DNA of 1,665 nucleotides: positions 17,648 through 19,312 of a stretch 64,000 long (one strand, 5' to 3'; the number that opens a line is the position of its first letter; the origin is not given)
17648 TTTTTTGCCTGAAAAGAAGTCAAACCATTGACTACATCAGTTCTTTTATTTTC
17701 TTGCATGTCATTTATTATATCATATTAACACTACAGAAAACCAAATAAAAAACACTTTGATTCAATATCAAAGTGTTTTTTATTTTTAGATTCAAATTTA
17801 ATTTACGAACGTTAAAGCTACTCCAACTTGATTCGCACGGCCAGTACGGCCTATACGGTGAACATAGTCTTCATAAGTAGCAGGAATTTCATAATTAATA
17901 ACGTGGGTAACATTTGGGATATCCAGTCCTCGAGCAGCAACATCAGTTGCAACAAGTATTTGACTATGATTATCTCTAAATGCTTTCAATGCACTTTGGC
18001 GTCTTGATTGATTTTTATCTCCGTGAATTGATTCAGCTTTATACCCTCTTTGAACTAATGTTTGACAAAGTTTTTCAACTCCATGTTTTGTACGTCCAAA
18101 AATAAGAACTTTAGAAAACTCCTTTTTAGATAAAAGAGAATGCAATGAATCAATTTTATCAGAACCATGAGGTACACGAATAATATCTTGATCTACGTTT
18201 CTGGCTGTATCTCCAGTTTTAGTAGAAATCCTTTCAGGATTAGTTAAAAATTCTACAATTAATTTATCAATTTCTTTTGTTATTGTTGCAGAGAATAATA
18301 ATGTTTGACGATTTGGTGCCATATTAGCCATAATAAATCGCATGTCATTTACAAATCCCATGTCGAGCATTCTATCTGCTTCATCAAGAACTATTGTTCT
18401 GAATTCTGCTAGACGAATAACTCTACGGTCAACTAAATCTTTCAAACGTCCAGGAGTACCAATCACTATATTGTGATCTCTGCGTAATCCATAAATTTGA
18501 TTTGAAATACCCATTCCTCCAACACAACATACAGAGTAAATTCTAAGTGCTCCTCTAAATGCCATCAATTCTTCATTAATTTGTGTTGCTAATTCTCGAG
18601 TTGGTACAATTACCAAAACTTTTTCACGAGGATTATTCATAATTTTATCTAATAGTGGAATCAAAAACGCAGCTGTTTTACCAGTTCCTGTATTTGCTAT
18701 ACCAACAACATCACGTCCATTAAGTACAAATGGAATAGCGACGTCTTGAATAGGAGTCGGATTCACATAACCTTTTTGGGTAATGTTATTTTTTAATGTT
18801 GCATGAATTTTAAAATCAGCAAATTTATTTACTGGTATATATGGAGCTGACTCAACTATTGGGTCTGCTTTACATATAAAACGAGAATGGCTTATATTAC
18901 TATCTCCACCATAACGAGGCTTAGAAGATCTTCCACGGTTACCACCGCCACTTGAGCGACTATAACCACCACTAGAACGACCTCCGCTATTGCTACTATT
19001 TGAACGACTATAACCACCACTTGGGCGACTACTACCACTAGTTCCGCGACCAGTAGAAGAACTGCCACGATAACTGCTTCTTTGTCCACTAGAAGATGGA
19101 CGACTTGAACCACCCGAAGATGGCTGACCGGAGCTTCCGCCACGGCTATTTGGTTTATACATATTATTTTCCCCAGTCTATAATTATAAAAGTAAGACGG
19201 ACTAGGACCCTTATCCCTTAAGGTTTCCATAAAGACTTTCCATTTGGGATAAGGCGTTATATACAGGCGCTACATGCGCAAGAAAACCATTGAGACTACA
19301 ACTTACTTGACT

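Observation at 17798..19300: DEAD-box helicase with an N-terminal RGG/SGG/YSRS low-complexity extension and a long structured 5' leader, next to a cold-shock protein gene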

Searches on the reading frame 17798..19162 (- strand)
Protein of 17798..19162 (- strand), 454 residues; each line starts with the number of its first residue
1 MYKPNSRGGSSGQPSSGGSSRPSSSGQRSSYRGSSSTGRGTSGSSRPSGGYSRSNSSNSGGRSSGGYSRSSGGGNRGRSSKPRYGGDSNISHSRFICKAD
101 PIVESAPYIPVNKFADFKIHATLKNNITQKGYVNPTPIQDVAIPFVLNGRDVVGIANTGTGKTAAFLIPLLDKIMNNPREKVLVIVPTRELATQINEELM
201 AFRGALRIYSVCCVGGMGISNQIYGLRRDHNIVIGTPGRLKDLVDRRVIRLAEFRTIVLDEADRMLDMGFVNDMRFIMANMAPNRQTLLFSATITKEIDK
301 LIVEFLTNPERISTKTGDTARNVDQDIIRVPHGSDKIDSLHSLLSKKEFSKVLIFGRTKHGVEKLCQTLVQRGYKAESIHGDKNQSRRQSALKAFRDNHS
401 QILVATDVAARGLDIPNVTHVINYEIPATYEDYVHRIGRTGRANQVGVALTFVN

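Call 5: search_protein_families(library=pfam, proteins=[window:17798-19162:-])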
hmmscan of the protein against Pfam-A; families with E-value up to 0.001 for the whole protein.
window:17798-19162:- (454 aa): 3 families
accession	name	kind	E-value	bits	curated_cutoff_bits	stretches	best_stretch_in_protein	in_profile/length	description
PF00270.35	DEAD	-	2.4e-46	157.9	26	1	136-300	1-166/167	DEAD/DEAH box helicase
PF00271.37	Helicase_C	-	1.9e-36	125.1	23.5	1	335-444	1-110/110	Helicase conserved C-terminal domain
PF04851.21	ResIII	-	5e-10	40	22.5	1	155-295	29-163/164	Type III restriction enzyme, res subunit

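Call 9: find_homologous_proteins(query=window:17798-19162:-)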
Query window:17798-19162:- (454 aa): 8000 proteins with E <= 0.001 among 8000 candidates; the best 120 are listed.
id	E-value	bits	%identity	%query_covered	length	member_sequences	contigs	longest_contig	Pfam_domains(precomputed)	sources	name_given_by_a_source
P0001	5.0e-282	953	96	100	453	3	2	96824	PF00270.36,PF00271.38,PF04851.22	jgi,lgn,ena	-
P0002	2.8e-271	918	90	100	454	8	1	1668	PF00270.36,PF00271.38,PF04851.22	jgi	jgi:superfamily II DNA/RNA helicase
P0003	5.6e-223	759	77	100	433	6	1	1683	PF00270.36,PF00271.38,PF04851.22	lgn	-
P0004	1.1e-220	751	80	93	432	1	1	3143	PF00270.36,PF00271.38,PF04851.22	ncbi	-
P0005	1.7e-218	744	84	85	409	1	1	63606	PF00270.36,PF00271.38,PF04851.22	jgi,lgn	-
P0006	2.9e-218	743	86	83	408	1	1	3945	PF00270.36,PF00271.38,PF04851.22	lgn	-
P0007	1.3e-217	741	75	100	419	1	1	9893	PF00270.36,PF00271.38,PF04851.22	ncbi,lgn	-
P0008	1.7e-217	741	77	100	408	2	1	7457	PF00270.36,PF00271.38,PF04851.22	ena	-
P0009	8.6e-217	738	82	87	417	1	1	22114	PF00270.36,PF00271.38,PF04851.22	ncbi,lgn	-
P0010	1.0e-216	738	75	100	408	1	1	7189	PF00270.36,PF00271.38,PF04851.22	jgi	-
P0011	1.1e-216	738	73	100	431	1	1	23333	PF00270.36,PF00271.38,PF04851.22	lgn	-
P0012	2.2e-216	737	85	82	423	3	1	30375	PF00270.36,PF00271.38,PF04851.22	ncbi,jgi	-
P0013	4.3e-216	736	83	89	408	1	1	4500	PF00270.36,PF00271.38,PF04851.22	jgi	-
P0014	1.1e-215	735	75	100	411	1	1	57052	PF00270.36,PF00271.38,PF04851.22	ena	-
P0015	1.3e-215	734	82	89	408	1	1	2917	PF00270.36,PF00271.38,PF04851.22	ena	-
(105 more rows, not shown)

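Call 14: find_related_loci(query=A1, collection=genome_contigs, flank=3000)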
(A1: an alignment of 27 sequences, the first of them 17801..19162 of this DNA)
Query A1 (454 aa) in genome_contigs; peptide patterns used: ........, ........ (x = any residue, [..] = any of these).
600 stretches matched a pattern (row limit reached: there are more); 584 encode a relative of the query (tblastn E <= 1e-3); the best 80 are kept; 80 distinct loci.
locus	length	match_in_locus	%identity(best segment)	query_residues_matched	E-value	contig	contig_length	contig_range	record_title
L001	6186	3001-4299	77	1-454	0e+0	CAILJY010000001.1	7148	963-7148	uncultured bacterium isolate Loclat_bin-15745 genome assembly, contig: bin-15745:01/86, whole genome shotgun sequence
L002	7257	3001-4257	74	1-453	0e+0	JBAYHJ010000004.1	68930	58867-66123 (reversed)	MAG: Candidatus Paceibacterota bacterium isolate SO_2016_GW1_147 scaffold00860_OW334_2016, whole genome shotgun sequence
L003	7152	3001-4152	83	72-454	0e+0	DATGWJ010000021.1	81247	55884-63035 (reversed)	MAG TPA_asm: Candidatus Paceibacterota bacterium isolate SMAG_U10579 k141_252247, whole genome shotgun sequence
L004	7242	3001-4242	74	3-453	0e+0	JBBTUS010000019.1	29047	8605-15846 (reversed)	MAG: Patescibacteria group bacterium isolate H41-bin087_1 H41_bin087_1_000000000019, whole genome shotgun sequence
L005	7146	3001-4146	83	72-454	0e+0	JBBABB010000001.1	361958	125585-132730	MAG: Candidatus Paceibacterota bacterium isolate SO_2017_GW3_9 scaffold_29_c2_OW296A_2017, whole genome shotgun sequence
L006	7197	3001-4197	77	56-454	0e+0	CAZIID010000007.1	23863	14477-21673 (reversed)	MAG TPA_asm: uncultured Candidatus Saccharibacteria bacterium isolate SRP272421_co4_124 genome assembly, contig: NODE_47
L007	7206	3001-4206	76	52-453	0e+0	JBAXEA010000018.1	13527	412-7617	MAG: bacterium isolate ELA233 MAG233_18, whole genome shotgun sequence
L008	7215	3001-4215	76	51-454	0e+0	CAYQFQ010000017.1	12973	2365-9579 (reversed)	MAG TPA_asm: uncultured Candidatus Saccharibacteria bacterium isolate SRP272421_co3_37 genome assembly, contig: NODE_138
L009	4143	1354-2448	79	90-454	0e+0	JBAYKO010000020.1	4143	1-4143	MAG: Candidatus Paceibacterota bacterium isolate SO_2016_GW1_81 scaffold42391_OW334_2016, whole genome shotgun sequence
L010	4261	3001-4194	71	52-454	0e+0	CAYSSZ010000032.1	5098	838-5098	MAG TPA_asm: uncultured Candidatus Saccharibacteria bacterium isolate SRP192927_co6_844 genome assembly, contig: NODE_45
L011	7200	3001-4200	68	58-453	0e+0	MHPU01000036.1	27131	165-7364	MAG: Candidatus Staskawiczbacteria bacterium RIFOXYD1_FULL_32_13 rifoxyd1_full_scaffold_555, whole genome shotgun sequen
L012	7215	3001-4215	65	57-454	4e-172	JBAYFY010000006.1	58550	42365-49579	MAG: Candidatus Buchananbacteria bacterium isolate SO_2016_GW1_112 scaffold01081_OW334_2016, whole genome shotgun sequen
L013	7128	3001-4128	67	70-453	2e-172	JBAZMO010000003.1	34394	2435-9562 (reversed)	MAG: Patescibacteria group bacterium isolate SO_2017_LW4_45 scaffold_2805_c1_LW137-91_2017, whole genome shotgun sequenc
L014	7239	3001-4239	63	44-454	1e-168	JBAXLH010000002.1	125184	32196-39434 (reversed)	MAG: bacterium isolate ELA422 MAG422_2, whole genome shotgun sequence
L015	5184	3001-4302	59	27-453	3e-165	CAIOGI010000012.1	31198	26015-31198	MAG: Candidatus Taylorbacteria bacterium isolate Loclat_bin-01970 genome assembly, contig: bin-01970:12/13, whole genome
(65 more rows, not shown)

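Call 19: find_related_loci(query=window:17801-19162:-, collection=metagenome_contigs, flank=2500)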
Query window:17801-19162:- (454 aa) in metagenome_contigs; peptide patterns used: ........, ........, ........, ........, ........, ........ (x = any residue, [..] = any of these).
600 stretches matched a pattern (row limit reached: there are more); 550 encode a relative of the query (tblastn E <= 1e-3); the best 80 are kept; 80 distinct loci.
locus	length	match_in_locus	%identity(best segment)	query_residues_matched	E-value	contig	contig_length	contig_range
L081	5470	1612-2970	96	1-454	0e+0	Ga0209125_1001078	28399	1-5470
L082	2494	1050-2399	95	1-454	0e+0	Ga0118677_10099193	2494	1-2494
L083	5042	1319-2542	76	1-454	0e+0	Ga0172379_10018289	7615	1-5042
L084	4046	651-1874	76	1-454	0e+0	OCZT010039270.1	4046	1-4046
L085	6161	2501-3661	84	68-454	0e+0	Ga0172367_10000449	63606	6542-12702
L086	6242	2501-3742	78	31-454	0e+0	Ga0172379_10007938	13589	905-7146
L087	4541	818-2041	74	1-454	0e+0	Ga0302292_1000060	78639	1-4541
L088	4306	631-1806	81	63-454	0e+0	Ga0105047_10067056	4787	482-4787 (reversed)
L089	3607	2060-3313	79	51-454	0e+0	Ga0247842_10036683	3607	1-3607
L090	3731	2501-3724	74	1-454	0e+0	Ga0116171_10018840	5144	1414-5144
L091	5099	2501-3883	74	1-454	0e+0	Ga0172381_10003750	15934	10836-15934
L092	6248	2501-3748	74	1-454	0e+0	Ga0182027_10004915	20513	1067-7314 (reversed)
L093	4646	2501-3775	77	32-454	0e+0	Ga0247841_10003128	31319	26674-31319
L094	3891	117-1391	77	32-454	0e+0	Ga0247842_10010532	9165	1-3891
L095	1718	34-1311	73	1-454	0e+0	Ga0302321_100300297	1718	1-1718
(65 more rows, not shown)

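Call 50: search_protein_families(library=ncbifam, proteins=[window:17798-19162:-], max_evalue=1)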
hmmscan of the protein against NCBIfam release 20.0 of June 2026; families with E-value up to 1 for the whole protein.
window:17798-19162:- (454 aa): 62 families (the best 25 are shown)
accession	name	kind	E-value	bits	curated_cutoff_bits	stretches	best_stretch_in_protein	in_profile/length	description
NF053631.1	RNA_helic_CshA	equivalog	1.2e-122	409.9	646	1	114-454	1-342/434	degradosome RNA helicase CshA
NF008744.0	PRK11776.1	equivalog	2.1e-102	343.1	524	1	112-453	4-346/460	ATP-dependent RNA helicase DbpA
NF053710.1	RNA_heli_RhlE2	exception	6.3e-102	342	925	1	114-453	3-353/635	RNA helicase RhlE2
NF053711.1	RNA_heli_RhlE1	exception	7.4e-99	331.4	750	1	114-453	3-348/434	RNA helicase RhlE1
NF007882.0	PRK10590.1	equivalog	8.1e-99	331.6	743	1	118-453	7-349/456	ATP-dependent RNA helicase RhlE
NF053636.1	DDHlcsCsdAPsy1082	equivalog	6.4e-96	321.9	890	1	114-451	5-345/512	DEAD/DEAH box helicase CsdA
NF008394.0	PRK11192.1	equivalog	1.2e-91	307.8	507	1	112-453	3-351/441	ATP-dependent RNA helicase SrmB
NF008642.0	PRK11634.1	equivalog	3.7e-89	299.8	989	1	113-454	7-350/628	DEAD/DEAH family ATP-dependent RNA helicase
NF003419.0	PRK04837.1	equivalog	1.3e-88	297.6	588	1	108-452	5-359/424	ATP-dependent RNA helicase RhlB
NF002340.1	PRK01297.1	equivalog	6e-83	278.7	564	1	113-453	2-353/372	ATP-dependent RNA helicase RhlB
NF003390.0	PRK04537.1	equivalog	3.3e-79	267.5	732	1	113-452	10-360/572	ATP-dependent RNA helicase RhlB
NF010337.0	PRK13766.1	equivalog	2.1e-23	82.4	610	2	338-445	355-470/781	Hef nuclease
TIGR01389.1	recQ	equivalog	3.7e-21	75.2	640.2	1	131-446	10-321/591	DNA helicase RecQ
TIGR00614.1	recQ_fam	subfamily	3.8e-17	62.2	219.8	1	131-450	8-327/470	RecQ family ATP-dependent DNA helicase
TIGR04121.1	DEXH_lig_assoc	equivalog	6.3e-15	53.9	850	1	126-446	6-349/804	ligase-associated DNA damage response DEXH box helicase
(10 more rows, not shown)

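Call 58: predict_structure(alignment_id=A1)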
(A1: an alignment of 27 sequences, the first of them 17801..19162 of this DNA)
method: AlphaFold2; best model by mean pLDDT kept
length: 454 residues; sequences in the alignment: 27
mean_pLDDT: 69.1   pTM: 0.60
mean pLDDT of the five models: 69.1, 68.1, 65.1, 63.9, 59.2
residues with pLDDT >= 90: 77; 70-90: 194; 50-70: 75; < 50: 108
segments of 3 or more residues with pLDDT < 50: 1-92, 94-102, 315-321
pLDDT, mean of each block of 10 residues (from residue 1): 34 29 32 33 30 28 29 31 39 47 59 82 86 81 82 63 86 91 90 91 88 86 91 92 90 90 72 82 82 63 68 49 67 82 85 87 93 92 79 85 85 70 70 56 62 69
secondary structure, 60 per line:
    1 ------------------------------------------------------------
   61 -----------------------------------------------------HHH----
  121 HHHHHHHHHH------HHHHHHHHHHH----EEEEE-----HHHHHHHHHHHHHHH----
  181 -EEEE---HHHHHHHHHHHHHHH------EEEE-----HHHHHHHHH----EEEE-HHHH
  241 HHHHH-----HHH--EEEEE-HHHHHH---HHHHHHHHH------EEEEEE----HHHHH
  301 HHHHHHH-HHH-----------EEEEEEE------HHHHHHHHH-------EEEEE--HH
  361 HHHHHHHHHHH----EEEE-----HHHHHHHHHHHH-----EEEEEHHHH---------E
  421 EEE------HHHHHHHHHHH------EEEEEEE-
elements in order: H121-130 H137-147 E152-156 H162-176 E182-185 H189-203 E210-213 H219-227 E232-235 H237-245 E256-260 H262-267 H271-279 E286-291 H296-307 E323-329 H336-344 E352-356 H359-371 E376-379 H385-396 E402-406 H407-410 E420-423 H430-440 E447-453
